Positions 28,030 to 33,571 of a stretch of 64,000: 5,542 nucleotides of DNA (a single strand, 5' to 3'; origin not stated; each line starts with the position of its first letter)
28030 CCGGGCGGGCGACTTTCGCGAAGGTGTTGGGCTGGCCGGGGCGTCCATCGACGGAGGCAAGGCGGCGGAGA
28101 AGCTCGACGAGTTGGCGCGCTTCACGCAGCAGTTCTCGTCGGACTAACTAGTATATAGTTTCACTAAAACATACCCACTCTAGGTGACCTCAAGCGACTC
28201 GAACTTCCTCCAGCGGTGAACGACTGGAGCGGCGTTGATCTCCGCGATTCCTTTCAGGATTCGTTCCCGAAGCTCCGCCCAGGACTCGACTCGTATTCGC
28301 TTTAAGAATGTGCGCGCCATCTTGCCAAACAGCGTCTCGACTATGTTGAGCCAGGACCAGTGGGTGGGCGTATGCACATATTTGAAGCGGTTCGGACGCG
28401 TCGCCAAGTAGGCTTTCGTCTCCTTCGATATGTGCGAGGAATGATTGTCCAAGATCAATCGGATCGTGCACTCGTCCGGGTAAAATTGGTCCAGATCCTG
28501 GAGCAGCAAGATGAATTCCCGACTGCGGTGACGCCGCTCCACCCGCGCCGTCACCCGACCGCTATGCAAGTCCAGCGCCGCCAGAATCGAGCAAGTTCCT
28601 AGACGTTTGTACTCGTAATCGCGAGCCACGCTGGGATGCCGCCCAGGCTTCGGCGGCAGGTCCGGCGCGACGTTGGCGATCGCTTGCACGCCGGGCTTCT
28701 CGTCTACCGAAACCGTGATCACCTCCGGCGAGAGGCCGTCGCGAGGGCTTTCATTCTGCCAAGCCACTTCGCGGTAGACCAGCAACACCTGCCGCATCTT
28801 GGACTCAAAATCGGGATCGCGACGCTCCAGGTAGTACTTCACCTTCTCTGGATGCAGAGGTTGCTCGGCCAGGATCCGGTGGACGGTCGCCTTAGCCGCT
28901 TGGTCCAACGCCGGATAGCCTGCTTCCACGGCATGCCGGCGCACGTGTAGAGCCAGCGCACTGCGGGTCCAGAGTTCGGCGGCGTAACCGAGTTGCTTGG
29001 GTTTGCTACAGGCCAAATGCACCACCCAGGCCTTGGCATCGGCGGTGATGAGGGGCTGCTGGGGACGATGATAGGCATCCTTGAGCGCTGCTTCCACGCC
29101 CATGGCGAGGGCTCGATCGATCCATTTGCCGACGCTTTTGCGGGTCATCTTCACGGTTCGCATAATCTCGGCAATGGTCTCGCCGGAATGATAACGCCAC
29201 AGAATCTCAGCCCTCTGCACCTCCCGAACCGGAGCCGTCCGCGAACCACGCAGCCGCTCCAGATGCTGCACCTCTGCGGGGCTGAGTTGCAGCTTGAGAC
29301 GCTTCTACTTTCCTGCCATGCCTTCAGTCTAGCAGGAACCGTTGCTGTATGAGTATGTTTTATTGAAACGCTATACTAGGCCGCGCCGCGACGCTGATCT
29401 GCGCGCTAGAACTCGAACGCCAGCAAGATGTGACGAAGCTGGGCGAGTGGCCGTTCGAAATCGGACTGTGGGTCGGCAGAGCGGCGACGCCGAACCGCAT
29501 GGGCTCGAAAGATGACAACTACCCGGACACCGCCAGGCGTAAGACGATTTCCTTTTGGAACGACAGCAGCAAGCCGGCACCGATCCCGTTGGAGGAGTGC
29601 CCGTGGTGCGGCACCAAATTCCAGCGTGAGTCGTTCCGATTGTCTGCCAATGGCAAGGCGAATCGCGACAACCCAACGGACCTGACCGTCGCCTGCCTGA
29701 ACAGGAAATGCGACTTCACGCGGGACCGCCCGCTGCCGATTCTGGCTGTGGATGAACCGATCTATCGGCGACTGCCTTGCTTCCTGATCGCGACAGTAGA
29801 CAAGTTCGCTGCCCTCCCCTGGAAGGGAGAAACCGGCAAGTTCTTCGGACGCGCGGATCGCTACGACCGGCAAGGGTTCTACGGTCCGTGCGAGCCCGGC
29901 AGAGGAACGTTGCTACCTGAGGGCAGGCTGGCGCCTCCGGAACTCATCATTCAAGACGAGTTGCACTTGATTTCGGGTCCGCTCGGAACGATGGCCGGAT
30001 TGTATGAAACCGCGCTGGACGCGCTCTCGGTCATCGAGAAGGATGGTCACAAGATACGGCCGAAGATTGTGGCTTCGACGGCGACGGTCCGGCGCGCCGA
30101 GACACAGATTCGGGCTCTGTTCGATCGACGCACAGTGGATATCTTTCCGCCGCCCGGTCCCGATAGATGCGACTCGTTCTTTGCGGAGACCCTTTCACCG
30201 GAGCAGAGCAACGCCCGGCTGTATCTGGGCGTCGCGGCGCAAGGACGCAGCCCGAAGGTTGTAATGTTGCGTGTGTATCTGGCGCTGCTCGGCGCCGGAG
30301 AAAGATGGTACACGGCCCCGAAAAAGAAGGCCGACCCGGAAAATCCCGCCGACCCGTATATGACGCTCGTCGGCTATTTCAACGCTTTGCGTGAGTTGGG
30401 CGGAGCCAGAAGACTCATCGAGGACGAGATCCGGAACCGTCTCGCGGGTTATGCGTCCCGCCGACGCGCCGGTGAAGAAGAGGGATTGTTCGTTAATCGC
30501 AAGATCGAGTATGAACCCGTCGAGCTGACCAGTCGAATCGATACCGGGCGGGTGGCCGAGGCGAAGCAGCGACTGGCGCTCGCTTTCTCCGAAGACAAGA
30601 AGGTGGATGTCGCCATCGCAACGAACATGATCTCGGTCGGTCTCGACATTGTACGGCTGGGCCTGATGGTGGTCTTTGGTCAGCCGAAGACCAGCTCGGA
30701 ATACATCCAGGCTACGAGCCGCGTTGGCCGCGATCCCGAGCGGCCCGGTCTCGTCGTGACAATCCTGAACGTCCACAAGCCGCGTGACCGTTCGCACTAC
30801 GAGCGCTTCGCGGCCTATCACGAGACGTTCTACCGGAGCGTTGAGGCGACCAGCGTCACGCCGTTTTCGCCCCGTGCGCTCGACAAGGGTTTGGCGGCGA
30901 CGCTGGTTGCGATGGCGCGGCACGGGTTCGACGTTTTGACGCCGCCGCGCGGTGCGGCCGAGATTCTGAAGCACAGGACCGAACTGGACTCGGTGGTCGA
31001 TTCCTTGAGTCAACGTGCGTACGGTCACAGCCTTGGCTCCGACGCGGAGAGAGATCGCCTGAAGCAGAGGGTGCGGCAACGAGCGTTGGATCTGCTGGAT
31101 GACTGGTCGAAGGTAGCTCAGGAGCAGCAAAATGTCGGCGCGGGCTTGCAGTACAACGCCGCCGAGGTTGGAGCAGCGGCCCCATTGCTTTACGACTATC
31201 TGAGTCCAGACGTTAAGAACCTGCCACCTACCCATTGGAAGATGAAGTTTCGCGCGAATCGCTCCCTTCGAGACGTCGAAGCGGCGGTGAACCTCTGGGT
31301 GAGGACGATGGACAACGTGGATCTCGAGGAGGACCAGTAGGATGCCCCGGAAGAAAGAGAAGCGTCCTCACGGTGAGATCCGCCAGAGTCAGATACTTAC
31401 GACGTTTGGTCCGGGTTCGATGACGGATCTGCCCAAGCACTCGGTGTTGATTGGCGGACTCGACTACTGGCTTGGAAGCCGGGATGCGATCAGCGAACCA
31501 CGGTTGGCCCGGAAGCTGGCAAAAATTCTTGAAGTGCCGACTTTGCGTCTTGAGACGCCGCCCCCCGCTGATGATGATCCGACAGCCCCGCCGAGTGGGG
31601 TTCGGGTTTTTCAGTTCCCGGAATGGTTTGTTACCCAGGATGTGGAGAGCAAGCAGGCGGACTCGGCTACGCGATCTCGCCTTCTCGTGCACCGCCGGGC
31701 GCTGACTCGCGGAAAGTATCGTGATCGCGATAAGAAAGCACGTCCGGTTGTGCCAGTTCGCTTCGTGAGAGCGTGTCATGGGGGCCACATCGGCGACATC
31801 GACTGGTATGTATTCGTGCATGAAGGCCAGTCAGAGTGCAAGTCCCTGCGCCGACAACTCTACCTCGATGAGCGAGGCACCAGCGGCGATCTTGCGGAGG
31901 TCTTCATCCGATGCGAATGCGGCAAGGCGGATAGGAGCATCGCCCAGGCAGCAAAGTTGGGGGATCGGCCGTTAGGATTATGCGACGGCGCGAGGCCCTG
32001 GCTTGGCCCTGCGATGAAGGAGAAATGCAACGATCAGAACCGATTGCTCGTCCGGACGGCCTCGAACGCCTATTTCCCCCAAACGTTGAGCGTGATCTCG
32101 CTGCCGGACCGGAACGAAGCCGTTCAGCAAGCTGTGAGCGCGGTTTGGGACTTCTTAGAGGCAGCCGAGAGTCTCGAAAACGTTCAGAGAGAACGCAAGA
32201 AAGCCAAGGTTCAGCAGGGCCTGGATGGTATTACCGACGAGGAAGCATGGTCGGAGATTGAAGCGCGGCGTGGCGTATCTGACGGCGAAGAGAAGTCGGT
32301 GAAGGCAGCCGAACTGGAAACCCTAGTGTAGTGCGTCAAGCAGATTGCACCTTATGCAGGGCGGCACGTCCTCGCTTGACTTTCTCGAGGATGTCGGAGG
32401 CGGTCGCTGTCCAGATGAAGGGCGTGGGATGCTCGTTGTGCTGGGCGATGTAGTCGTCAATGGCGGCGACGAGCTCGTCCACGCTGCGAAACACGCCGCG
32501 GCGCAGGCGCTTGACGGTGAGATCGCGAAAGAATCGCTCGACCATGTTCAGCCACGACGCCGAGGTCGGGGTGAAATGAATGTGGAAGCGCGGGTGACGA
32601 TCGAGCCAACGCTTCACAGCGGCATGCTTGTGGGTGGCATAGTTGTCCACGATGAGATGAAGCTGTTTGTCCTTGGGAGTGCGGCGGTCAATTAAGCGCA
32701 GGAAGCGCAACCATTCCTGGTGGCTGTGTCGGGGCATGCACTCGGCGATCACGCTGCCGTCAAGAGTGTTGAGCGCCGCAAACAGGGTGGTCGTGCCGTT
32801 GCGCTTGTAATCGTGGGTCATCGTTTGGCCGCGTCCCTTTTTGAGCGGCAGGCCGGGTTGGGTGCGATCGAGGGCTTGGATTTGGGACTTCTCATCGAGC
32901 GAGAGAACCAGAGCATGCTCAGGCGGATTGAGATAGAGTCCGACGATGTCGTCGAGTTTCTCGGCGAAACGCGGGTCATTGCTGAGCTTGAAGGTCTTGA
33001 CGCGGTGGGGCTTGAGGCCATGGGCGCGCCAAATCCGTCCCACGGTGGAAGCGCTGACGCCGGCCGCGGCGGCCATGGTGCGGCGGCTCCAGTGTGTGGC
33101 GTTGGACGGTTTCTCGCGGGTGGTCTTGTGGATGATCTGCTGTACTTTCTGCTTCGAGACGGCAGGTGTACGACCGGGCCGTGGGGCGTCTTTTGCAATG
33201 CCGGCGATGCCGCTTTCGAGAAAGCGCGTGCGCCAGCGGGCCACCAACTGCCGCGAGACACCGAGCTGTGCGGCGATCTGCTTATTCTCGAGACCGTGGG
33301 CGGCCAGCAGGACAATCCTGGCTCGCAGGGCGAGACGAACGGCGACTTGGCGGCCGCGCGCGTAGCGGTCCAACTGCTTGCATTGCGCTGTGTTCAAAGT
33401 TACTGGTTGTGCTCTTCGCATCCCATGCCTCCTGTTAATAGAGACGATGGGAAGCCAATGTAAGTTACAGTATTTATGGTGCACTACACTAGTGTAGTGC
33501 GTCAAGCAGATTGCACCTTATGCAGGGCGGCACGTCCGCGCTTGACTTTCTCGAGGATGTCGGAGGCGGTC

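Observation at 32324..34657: Head-to-tail IS630 dimer (TA-IS-TA-IS-TA) inside drmB; precise removal restores the reading frame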

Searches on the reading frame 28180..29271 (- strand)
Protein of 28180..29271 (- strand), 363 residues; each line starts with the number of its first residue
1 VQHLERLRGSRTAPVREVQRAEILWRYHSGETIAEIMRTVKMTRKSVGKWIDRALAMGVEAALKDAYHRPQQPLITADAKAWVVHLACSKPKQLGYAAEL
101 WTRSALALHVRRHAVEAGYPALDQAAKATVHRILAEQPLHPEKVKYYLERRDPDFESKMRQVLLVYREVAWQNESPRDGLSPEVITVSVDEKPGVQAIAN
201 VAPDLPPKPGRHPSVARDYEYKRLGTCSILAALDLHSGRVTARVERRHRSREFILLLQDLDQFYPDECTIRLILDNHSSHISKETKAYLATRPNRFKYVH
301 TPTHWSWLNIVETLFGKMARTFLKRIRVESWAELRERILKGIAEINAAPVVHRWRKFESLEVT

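Call 6: search_protein_families(library=pfam, proteins=[window:28180-29271:-])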
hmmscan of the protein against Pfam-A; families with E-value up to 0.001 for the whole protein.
window:28180-29271:- (363 aa): 5 families
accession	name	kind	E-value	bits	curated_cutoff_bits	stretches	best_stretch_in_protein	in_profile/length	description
PF13358.12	DDE_3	-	1.9e-20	73.7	28.6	1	194-334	9-145/146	DDE superfamily endonuclease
PF13565.12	HTH_32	-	1.3e-09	38.9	33.7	1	47-134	2-73/73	Homeodomain-like domain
PF13384.12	HTH_23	-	1.8e-06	28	24.6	1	15-62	2-49/50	Homeodomain-like domain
PF13518.12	HTH_28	-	1.9e-05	25.1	25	1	19-66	1-47/52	Helix-turn-helix domain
PF13551.12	HTH_29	-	3.7e-05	24.2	28.1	1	20-76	1-59/64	Winged helix-turn helix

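Call 7: search_protein_families(library=padloc, proteins=[window:28180-29271:-])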
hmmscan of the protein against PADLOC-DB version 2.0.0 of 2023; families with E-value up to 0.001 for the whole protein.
window:28180-29271:- (363 aa): 0 families

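Call 9: search_protein_families(library=ncbifam, proteins=[window:28180-29271:-])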
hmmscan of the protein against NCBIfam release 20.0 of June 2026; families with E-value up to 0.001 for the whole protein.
window:28180-29271:- (363 aa): 2 families
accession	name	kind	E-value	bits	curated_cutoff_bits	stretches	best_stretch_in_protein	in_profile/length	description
NF033545.0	transpos_IS630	equivalog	2.7e-58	197.8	100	1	19-346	1-299/299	IS630 family transposase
NF033577.2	transpos_IS481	equivalog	6.1e-07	29.2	224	1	20-338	2-259/284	IS481 family transposase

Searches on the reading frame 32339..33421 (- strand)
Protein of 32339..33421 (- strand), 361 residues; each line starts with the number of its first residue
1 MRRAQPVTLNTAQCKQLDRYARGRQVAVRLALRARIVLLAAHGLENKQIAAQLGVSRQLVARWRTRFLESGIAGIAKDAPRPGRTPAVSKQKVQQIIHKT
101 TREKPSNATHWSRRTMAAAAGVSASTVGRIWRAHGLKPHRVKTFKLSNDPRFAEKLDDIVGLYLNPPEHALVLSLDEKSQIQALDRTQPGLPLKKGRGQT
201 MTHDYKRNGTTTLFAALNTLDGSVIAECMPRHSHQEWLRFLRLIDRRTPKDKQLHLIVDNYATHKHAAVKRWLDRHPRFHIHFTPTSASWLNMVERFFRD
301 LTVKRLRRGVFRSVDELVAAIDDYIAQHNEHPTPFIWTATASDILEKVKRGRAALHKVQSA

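Call 6: search_protein_families(library=pfam, proteins=[window:32339-33421:-])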
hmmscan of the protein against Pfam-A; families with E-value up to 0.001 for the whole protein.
seq(361 aa): 10 families
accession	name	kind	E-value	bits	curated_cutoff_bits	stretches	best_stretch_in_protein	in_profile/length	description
PF13358.12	DDE_3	-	8.5e-21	74.8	28.6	1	173-317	3-145/146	DDE superfamily endonuclease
PF13565.12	HTH_32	-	3.2e-13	50.5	33.7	1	60-131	2-73/73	Homeodomain-like domain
PF13551.12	HTH_29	-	2.8e-12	47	28.1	1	33-85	1-53/64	Winged helix-turn helix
PF13384.12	HTH_23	-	1.1e-11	44.7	24.6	1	29-74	3-48/50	Homeodomain-like domain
PF13518.12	HTH_28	-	1.7e-09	38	25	1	33-82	2-51/52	Helix-turn-helix domain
PF00292.24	PAX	-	1.2e-05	25.7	22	1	31-122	21-108/125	'Paired box' domain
PF01381.28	HTH_3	-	0.00014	22.3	23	0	41-63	7-29/55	Helix-turn-helix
PF01418.23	HTH_6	-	0.00019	21.8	28.3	0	97-137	21-61/77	Helix-turn-helix domain, rpiR family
PF08281.18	Sigma70_r4_2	-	0.00049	20.1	25.7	0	34-66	16-49/54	Sigma-70, region 4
PF13560.12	HTH_31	-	0.00064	20.4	27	0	109-132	13-36/64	Helix-turn-helix domain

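Call 9: search_protein_families(library=ncbifam, proteins=[window:32339-33421:-])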
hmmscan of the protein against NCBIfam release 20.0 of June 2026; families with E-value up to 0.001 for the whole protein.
seq(361 aa): 5 families
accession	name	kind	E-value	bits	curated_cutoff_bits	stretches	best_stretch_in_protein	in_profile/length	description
NF033545.0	transpos_IS630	equivalog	1.4e-87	293.9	100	1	33-329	2-299/299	IS630 family transposase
NF033577.2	transpos_IS481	equivalog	2.2e-21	76.6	224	1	33-331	2-269/284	IS481 family transposase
NF033516.0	transpos_IS3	equivalog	1.9e-12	47.1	160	2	242-331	266-354/369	IS3 family transposase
NF033546.1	transpos_IS21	equivalog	5.3e-08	32.7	160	0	38-92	3-51/294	IS21 family transposase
NF033594.2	transpos_ISNCY_2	equivalog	3e-05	23.4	250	1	40-142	7-111/368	ISNCY family transposase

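Call 10: find_related_loci(query=window:32339-33421:-, collection=genome_contigs, flank=5000)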
Query seq(361 aa) (361 aa) in genome_contigs; peptide patterns used: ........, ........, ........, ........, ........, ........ (x = any residue, [..] = any of these).
597 stretches matched a pattern (row limit reached: there are more); 584 encode a relative of the query (tblastn E <= 1e-3); the best 80 are kept; 79 distinct loci.
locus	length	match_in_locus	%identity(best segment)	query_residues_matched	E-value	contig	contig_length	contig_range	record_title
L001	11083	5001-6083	98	1-361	0e+0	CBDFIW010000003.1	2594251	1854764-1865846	MAG: Bryobacterales bacterium isolate a16c973b-f436-4e7a-b46b-e4efcddd1fd4 genome assembly, contig: contig_3, whole geno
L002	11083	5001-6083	99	1-361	0e+0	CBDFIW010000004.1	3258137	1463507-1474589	MAG: Bryobacterales bacterium isolate a16c973b-f436-4e7a-b46b-e4efcddd1fd4 genome assembly, contig: contig_4, whole geno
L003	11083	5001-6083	98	1-361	0e+0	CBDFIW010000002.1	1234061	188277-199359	MAG: Bryobacterales bacterium isolate a16c973b-f436-4e7a-b46b-e4efcddd1fd4 genome assembly, contig: contig_2, whole geno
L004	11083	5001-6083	98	1-361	0e+0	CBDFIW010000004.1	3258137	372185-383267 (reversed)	MAG: Bryobacterales bacterium isolate a16c973b-f436-4e7a-b46b-e4efcddd1fd4 genome assembly, contig: contig_4, whole geno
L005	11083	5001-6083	98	1-361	0e+0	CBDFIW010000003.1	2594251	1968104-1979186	MAG: Bryobacterales bacterium isolate a16c973b-f436-4e7a-b46b-e4efcddd1fd4 genome assembly, contig: contig_3, whole geno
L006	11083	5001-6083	98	1-361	0e+0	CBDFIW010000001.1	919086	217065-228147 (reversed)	MAG: Bryobacterales bacterium isolate a16c973b-f436-4e7a-b46b-e4efcddd1fd4 genome assembly, contig: contig_1, whole geno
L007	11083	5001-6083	98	1-361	0e+0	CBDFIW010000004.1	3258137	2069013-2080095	MAG: Bryobacterales bacterium isolate a16c973b-f436-4e7a-b46b-e4efcddd1fd4 genome assembly, contig: contig_4, whole geno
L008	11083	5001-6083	98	1-361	0e+0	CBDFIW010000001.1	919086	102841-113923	MAG: Bryobacterales bacterium isolate a16c973b-f436-4e7a-b46b-e4efcddd1fd4 genome assembly, contig: contig_1, whole geno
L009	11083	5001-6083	98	1-361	0e+0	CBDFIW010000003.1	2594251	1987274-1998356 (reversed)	MAG: Bryobacterales bacterium isolate a16c973b-f436-4e7a-b46b-e4efcddd1fd4 genome assembly, contig: contig_3, whole geno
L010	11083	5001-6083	98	1-361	0e+0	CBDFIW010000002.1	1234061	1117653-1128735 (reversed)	MAG: Bryobacterales bacterium isolate a16c973b-f436-4e7a-b46b-e4efcddd1fd4 genome assembly, contig: contig_2, whole geno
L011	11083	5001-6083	98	1-361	0e+0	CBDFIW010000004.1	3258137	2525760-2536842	MAG: Bryobacterales bacterium isolate a16c973b-f436-4e7a-b46b-e4efcddd1fd4 genome assembly, contig: contig_4, whole geno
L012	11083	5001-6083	86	1-361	0e+0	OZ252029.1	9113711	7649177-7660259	MAG: Bryobacterales bacterium isolate af10eb97-6721-4eea-95a9-6ff168b1dfda genome assembly, chromosome: 1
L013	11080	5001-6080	84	1-360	0e+0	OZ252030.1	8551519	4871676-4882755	MAG: Bryobacterales bacterium isolate 59e43249-5fc4-4363-b2bc-67a86b10f1a4 genome assembly, chromosome: 1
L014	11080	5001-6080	84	1-360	0e+0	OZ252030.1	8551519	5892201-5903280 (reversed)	MAG: Bryobacterales bacterium isolate 59e43249-5fc4-4363-b2bc-67a86b10f1a4 genome assembly, chromosome: 1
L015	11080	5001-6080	84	1-360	0e+0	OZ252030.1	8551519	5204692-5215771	MAG: Bryobacterales bacterium isolate 59e43249-5fc4-4363-b2bc-67a86b10f1a4 genome assembly, chromosome: 1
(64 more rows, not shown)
